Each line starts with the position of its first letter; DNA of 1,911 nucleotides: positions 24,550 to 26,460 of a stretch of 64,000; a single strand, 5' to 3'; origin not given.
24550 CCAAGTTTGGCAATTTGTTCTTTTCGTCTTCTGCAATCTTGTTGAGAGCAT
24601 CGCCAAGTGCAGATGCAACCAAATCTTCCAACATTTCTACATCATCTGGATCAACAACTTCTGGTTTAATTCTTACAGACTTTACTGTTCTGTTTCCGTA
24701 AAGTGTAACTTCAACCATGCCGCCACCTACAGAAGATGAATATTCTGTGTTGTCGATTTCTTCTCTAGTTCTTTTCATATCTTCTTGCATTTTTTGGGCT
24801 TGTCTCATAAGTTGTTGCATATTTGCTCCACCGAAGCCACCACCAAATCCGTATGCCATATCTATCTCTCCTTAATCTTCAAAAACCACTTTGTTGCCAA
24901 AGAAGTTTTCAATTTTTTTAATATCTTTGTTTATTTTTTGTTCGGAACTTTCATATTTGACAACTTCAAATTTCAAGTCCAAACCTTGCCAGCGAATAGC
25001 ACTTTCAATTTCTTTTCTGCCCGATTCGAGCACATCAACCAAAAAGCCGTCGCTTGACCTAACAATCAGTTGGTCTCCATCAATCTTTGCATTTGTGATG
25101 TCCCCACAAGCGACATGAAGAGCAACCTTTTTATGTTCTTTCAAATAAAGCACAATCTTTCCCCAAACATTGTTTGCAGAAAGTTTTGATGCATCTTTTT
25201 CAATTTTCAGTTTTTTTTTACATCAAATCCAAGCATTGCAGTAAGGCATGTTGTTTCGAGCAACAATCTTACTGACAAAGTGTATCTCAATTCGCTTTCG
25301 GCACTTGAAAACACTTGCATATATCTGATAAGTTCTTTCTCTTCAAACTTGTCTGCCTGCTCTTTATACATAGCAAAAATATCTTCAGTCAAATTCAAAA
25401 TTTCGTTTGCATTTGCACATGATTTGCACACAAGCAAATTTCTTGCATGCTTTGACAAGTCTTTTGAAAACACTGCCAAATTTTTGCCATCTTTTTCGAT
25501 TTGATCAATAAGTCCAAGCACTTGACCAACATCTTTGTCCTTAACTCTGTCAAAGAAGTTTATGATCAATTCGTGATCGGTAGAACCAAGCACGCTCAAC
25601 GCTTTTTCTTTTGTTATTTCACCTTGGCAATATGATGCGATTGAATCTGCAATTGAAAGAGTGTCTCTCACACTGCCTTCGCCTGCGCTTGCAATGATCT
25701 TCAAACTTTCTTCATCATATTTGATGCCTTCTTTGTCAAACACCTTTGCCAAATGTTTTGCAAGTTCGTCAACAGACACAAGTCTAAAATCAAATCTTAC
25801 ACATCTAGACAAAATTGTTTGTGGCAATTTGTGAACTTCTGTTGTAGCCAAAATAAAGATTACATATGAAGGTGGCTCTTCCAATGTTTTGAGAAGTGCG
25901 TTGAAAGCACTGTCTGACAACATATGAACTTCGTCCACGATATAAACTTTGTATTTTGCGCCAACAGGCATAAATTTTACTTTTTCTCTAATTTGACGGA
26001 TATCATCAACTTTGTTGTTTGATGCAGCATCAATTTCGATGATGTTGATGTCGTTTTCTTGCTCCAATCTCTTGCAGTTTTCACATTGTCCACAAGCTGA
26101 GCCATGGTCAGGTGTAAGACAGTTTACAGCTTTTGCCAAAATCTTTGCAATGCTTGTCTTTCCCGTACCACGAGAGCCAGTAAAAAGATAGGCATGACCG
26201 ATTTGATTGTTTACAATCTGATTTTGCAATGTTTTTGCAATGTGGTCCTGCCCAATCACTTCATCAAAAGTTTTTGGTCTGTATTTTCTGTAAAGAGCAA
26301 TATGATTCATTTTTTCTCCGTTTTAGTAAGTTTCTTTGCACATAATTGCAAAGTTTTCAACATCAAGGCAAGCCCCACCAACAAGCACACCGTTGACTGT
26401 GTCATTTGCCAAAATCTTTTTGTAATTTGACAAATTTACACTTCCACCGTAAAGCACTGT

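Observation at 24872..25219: dnaX stops one codon after an in-phase A9 run, and the conserved tau C-terminus continues in the -1 frame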

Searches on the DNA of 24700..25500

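Call 63: search_rna_families(source=window, start=24700, end=25500, threshold=evalue, max_evalue=10)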
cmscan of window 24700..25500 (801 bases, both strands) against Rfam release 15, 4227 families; matches with E-value up to 10: 2.
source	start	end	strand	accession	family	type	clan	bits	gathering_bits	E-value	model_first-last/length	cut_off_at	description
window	24881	25050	-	RF04184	BTnc060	Gene; sRNA;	-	18.8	228.9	2.3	1-213/213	no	Bacteroides sRNA BTnc060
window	25159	25246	-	RF00844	mir-67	Gene; miRNA;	-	15.4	53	2.2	1-84/84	no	mir-67 microRNA precursor family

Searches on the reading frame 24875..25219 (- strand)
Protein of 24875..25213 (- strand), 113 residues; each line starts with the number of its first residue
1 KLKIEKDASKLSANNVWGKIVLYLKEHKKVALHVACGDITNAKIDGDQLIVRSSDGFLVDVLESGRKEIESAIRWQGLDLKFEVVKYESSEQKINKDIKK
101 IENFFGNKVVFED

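Call 5: search_protein_families(library=pfam, proteins=[window:24875-25213:-], max_evalue=1)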
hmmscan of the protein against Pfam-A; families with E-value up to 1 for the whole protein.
seq(113 aa): 0 families

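Call 6: search_protein_families(library=ncbifam, proteins=[window:24875-25213:-], max_evalue=1)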
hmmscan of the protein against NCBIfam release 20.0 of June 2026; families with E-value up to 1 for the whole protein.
seq(113 aa): 2 families
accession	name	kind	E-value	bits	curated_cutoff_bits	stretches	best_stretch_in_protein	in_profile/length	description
NF033677.1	biofilm_BapA_N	domain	0.077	12.9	35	1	4-56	4-54/64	BapA prefix-like domain-containing protein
TIGR04020.1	seco_metab_LLM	subfamily_domain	0.1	11.7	244.45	1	58-109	90-142/341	MupA/Atu3671 family FMN-dependent luciferase-like monooxygenase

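Call 11: find_related_loci(query=window:24875-25213:-, collection=metagenome_contigs, flank=2000)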
Query seq(113 aa) (113 aa) in metagenome_contigs; peptide patterns used: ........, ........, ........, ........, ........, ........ (x = any residue, [..] = any of these).
441 stretches matched a pattern; 10 encode a relative of the query (tblastn E <= 1e-3); 9 distinct loci.
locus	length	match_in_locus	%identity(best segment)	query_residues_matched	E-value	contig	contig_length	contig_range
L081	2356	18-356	81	1-113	2e-58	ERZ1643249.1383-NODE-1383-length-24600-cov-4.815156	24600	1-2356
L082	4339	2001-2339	81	1-113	2e-58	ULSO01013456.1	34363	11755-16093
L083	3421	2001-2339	81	1-113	2e-58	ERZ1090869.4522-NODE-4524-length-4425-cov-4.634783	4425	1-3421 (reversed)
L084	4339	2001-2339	78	1-113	3e-57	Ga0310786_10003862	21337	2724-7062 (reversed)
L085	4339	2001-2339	80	1-113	6e-57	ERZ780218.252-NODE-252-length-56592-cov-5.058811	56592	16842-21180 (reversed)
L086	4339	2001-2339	78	1-113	3e-57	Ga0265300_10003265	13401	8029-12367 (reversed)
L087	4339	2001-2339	79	1-113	2e-56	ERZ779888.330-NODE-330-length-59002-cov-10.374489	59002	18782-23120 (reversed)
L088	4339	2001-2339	73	1-113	1e-54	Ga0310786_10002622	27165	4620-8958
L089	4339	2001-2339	85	1-113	2e-60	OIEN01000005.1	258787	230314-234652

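Call 29: find_homologous_proteins(query=window:24875-25213:-, max_evalue=0.0001)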
Query seq(113 aa) (113 aa): 352 proteins with E <= 0.0001 among 356 candidates; the best 120 are listed.
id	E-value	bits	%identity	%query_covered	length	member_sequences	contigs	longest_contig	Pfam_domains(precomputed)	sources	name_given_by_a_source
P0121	1.6e-55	204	84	99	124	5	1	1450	-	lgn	-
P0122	8.5e-55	201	81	100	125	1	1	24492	-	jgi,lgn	jgi:hypothetical protein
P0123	5.6e-53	196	81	100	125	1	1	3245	-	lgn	-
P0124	1.0e-52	195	86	93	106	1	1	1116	-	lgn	-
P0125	1.1e-52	195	79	100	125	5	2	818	-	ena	-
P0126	5.8e-52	192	78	100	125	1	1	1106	-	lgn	-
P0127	1.4e-51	191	80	99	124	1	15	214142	-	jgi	-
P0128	1.4e-51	191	80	99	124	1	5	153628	-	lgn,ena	-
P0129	2.2e-51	190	79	100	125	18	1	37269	-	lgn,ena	-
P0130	4.6e-51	189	82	89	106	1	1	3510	-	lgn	-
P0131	5.4e-51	189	96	82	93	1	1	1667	-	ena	-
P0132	2.5e-50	187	77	100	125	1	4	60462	-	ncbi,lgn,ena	-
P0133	2.6e-50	187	83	90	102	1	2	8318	-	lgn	-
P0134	3.8e-50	186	95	82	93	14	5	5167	-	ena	-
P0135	5.4e-50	186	80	93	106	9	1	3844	-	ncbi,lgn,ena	-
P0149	1.0e-48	182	81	93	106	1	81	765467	-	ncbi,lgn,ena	-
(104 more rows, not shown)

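Call 48: predict_structure(alignment_id=A2)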
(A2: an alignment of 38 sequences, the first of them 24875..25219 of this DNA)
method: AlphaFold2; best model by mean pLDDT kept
length: 115 residues; sequences in the alignment: 38
mean_pLDDT: 82.9   pTM: 0.66
mean pLDDT of the five models: 82.9, 80.6, 79.9, 74.8, 73.1
residues with pLDDT >= 90: 59; 70-90: 33; 50-70: 15; < 50: 8
segments of 3 or more residues with pLDDT < 50: 1-4, 7-10
pLDDT, mean of each block of 10 residues (from residue 1): 47 82 95 90 91 91 94 95 90 71 75 62
secondary structure, 60 per line:
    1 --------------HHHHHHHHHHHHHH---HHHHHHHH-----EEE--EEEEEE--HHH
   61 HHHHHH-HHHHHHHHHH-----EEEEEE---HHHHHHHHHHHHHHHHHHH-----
elements in order: H15-28 H32-39 E45-47 E50-55 H58-66 H68-77 E83-88 H92-110

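Call 51: fold_search(model_id=the predicted structure, library=pdb)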
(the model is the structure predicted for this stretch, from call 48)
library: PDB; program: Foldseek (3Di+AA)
matches with E <= 10: 375; with E <= 0.001: 0
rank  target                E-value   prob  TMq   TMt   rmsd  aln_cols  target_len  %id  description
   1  2jmp_MODEL_1_A        1.8e-02  0.96  0.45  0.50  12.7       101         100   17  Structure for the N-terminus of chromosomal replication initiation protein dnaA from M. genitalium (released 2007-07-17)
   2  4tps_B                2.5e-02  0.99  0.45  0.59   3.5        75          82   19  Sporulation Inhibitor of DNA Replication, SirA, in complex with Domain I of DnaA (released 2014-07-30)
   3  4tps_D                2.7e-02  1.00  0.50  0.64   2.8        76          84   18  Sporulation Inhibitor of DNA Replication, SirA, in complex with Domain I of DnaA (released 2014-07-30)
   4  1uwd_MODEL_1_A        4.3e-02  0.69  0.36  0.39  11.1        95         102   15  NMR STRUCTURE OF A PROTEIN WITH UNKNOWN FUNCTION FROM THERMOTOGA MARITIMA (TM0487), WHICH BELONGS TO THE DUF59 (released 2004-12-14)
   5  2e0g_MODEL_1_A        9.6e-02  0.84  0.43  0.45   3.9        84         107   17  DnaA N-terminal domain (released 2007-05-01)
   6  8a3v_C                2.1e-01  0.60  0.39  0.32  10.9       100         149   13  Crystal structure of the Vibrio cholerae replicative helicase (VcDnaB) in complex with its loader protein (VcDciA) (released 2023-02-15)
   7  8a3v_D                2.4e-01  0.41  0.37  0.29  11.2       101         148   14  Crystal structure of the Vibrio cholerae replicative helicase (VcDnaB) in complex with its loader protein (VcDciA) (released 2023-02-15)
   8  6tqn_A                3.0e-01  0.35  0.35  0.12   6.6       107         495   11  rrn anti-termination complex without S4 (released 2020-08-05)
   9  3lno_B                3.2e-01  0.41  0.38  0.40  10.2       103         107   11  Crystal Structure of Domain of Unknown Function DUF59 from Bacillus anthracis (released 2010-02-16)
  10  3lno_F                3.2e-01  0.30  0.35  0.37  10.2       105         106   10  Crystal Structure of Domain of Unknown Function DUF59 from Bacillus anthracis (released 2010-02-16)
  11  2aya_MODEL_1_A        3.9e-01  0.23  0.33  0.31  12.9       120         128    8  Solution Structure of the C-Terminal 14 kDa Domain of the tau subunit from Escherichia coli DNA Polymerase III (released 2006-11-14)
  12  6lo8_B                4.1e-01  0.10  0.22  0.17  12.4        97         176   11  Cryo-EM structure of the TIM22 complex from yeast (released 2020-09-30)
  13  4v6k_BG               4.4e-01  0.23  0.35  0.21  11.3       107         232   12  Structural insights into cognate vs. near-cognate discrimination during decoding. (released 2014-07-09)
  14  3lno_A                5.7e-01  0.23  0.34  0.37  10.1       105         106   10  Crystal Structure of Domain of Unknown Function DUF59 from Bacillus anthracis (released 2010-02-16)
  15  5tpr_A                6.6e-01  0.13  0.24  0.08  20.9       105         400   10  Desmethyl-4-deoxygadusol synthase from Anabaena variabilis (Ava_3858) with NAD+ and Zn2+ bound (released 2017-02-22)
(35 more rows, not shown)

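Call 61: find_encoding_contigs(protein=P0149, flank=1500, max_places=10)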
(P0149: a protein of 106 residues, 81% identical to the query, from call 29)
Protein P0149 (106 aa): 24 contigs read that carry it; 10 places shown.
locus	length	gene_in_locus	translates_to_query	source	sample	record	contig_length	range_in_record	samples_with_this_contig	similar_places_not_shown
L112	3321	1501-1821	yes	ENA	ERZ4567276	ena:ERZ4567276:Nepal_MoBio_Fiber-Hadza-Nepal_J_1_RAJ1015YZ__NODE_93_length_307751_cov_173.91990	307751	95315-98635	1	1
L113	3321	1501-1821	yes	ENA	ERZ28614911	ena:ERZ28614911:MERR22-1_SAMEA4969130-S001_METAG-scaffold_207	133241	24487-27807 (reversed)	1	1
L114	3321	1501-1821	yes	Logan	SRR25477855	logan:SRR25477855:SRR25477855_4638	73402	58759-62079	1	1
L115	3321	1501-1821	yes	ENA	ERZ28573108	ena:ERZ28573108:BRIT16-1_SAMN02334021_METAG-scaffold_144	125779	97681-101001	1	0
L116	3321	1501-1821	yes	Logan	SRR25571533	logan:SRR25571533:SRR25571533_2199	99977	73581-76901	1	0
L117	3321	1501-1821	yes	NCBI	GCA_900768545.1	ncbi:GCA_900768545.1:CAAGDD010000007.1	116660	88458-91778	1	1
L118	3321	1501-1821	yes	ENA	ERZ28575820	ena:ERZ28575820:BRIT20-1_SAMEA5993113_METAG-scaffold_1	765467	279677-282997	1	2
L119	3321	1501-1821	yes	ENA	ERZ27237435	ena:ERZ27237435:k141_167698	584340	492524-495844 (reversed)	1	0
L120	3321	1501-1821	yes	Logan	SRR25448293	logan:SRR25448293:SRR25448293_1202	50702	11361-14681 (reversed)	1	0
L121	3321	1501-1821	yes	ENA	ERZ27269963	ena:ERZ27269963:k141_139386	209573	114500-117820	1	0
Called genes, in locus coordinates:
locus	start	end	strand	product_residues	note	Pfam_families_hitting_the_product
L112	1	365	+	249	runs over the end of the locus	PF00121:TIM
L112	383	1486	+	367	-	PF05496:RuvB_N (faint), PF13177:DNA_pol3_delta2, PF00004:AAA, PF07728:AAA_5 (faint), PF22608:DNAX_ATPase_lid, PF12169:DNA_pol3_gamma3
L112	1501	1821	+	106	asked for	-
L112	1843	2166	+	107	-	PF02575:YbaB_DNA_bd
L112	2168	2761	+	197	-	PF21176:RecR_HhH, PF02132:RecR_ZnF (weak), PF01751:Toprim, PF13662:Toprim_4, PF21175:RecR_C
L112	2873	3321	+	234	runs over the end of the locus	PF13306:LRR_5 (weak)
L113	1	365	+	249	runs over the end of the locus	PF00121:TIM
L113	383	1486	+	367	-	PF05496:RuvB_N (faint), PF13177:DNA_pol3_delta2, PF00004:AAA, PF07728:AAA_5 (faint), PF22608:DNAX_ATPase_lid, PF12169:DNA_pol3_gamma3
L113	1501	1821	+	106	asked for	-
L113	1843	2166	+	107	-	PF02575:YbaB_DNA_bd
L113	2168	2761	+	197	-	PF21176:RecR_HhH, PF02132:RecR_ZnF, PF01751:Toprim, PF13662:Toprim_4, PF21175:RecR_C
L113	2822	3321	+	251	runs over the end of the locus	PF13306:LRR_5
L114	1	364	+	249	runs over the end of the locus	PF00121:TIM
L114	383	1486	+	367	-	PF05496:RuvB_N (faint), PF13177:DNA_pol3_delta2, PF00004:AAA, PF07728:AAA_5 (faint), PF22608:DNAX_ATPase_lid, PF12169:DNA_pol3_gamma3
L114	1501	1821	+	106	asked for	-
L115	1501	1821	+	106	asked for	-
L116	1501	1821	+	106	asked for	-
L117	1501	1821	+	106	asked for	-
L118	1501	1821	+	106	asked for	-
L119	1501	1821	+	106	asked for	-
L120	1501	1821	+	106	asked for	-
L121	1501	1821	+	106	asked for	-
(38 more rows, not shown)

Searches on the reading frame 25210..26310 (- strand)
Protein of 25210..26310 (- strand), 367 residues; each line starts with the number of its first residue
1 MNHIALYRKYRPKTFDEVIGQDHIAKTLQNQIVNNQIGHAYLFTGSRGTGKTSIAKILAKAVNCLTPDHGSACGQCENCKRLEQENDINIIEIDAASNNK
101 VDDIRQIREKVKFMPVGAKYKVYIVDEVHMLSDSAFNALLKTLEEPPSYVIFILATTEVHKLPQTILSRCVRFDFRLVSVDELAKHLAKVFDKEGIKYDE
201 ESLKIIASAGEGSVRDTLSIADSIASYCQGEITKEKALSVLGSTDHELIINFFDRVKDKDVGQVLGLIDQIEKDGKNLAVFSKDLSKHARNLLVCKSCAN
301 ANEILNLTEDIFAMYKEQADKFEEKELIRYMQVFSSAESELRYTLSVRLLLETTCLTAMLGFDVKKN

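Call 9: find_related_loci(query=window:25210-26310:-, collection=genome_contigs, flank=2500)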
Query seq(367 aa) (367 aa) in genome_contigs; peptide patterns used: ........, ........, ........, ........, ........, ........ (x = any residue, [..] = any of these).
600 stretches matched a pattern (row limit reached: there are more); 584 encode a relative of the query (tblastn E <= 1e-3); the best 80 are kept; 80 distinct loci.
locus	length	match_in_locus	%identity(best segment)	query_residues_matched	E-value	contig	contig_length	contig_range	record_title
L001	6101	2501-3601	86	1-367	0e+0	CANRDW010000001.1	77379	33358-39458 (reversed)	MAG: uncultured Clostridia bacterium isolate Lapin-025__bin4 genome assembly, contig: Lapin-025__NODE_173_length_77379_c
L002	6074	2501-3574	54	1-358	2e-132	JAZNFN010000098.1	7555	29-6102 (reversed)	MAG: Christensenellaceae bacterium isolate T1900044714_TS20190180.MAGScoT_cleanbin_000026 SGB_1857_k141_1259805, whole g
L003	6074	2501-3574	53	1-358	2e-131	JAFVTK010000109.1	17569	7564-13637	MAG: Clostridia bacterium isolate RGIG5378 Sheep_Colon-3__c717055, whole genome shotgun sequence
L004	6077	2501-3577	53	1-359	2e-129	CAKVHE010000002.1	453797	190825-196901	MAG: uncultured Clostridia bacterium isolate REFINED_METABAT215_TOP10_CONTIGS_1500_ASSEMBLY_K77_MERGED__Hadza_MoBio_hadz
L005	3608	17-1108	52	1-363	5e-127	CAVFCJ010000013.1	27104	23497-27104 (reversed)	bacterium isolate H07646-L1_cleanbin_000016 genome assembly, contig: Spades_H07646-L1_contig_872, whole genome shotgun s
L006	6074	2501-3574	52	1-358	2e-126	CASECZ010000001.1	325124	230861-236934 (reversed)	uncultured Clostridia bacterium isolate A31_L1_344344_idba_bin.52 genome assembly, contig: A31_L1_344344_idba_bin.52.fa_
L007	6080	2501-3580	52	1-360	3e-125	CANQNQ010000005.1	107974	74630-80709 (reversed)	MAG: uncultured Clostridia bacterium isolate Lapin-012__bin42 genome assembly, contig: Lapin-012__NODE_334_length_107974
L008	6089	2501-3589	51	1-363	1e-124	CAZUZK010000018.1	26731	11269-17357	MAG TPA_asm: uncultured Bacteroides sp. isolate SRP225648_co1_487 genome assembly, contig: NODE_3917_length_26731_cov_43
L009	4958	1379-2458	49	1-360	1e-124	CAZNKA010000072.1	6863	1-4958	MAG TPA_asm: uncultured Acidiphilium sp. isolate SRP225648_co1_85 genome assembly, contig: NODE_28278_length_6863_cov_8.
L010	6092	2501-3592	52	1-363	9e-125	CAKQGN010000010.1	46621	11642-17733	MAG: uncultured Clostridia bacterium isolate REFINED_METABAT215_TOP10_CONTIGS_1500_ASSEMBLY_K77_MERGED__Hadza_MoBio_hadz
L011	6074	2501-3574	50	1-358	2e-124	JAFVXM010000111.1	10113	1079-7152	MAG: Clostridia bacterium isolate RGIG5484 Sheep_Colon.Co__c3063163, whole genome shotgun sequence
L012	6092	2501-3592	51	1-363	3e-124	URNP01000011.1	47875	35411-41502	uncultured Clostridiales bacterium isolate UMGS1170 genome assembly, contig: NODE_175_length_47875_cov_9.532413, whole g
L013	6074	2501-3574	52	1-358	3e-123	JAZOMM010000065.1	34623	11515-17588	MAG: Christensenellaceae bacterium isolate T1900045647_YK20190341.MAGScoT_cleanbin_000015 SGB_8177_k141_1909347, whole g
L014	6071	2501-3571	53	4-361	3e-121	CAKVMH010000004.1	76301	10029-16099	MAG: uncultured Clostridia bacterium isolate REFINED_METABAT215_TOP10_CONTIGS_1500_ASSEMBLY_K77_MERGED__Hadza_MoBio_hadz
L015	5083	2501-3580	51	1-360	3e-121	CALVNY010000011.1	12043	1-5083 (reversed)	MAG: uncultured Clostridia bacterium isolate E22__bin106 genome assembly, contig: E22__k127_7183501, whole genome shotgu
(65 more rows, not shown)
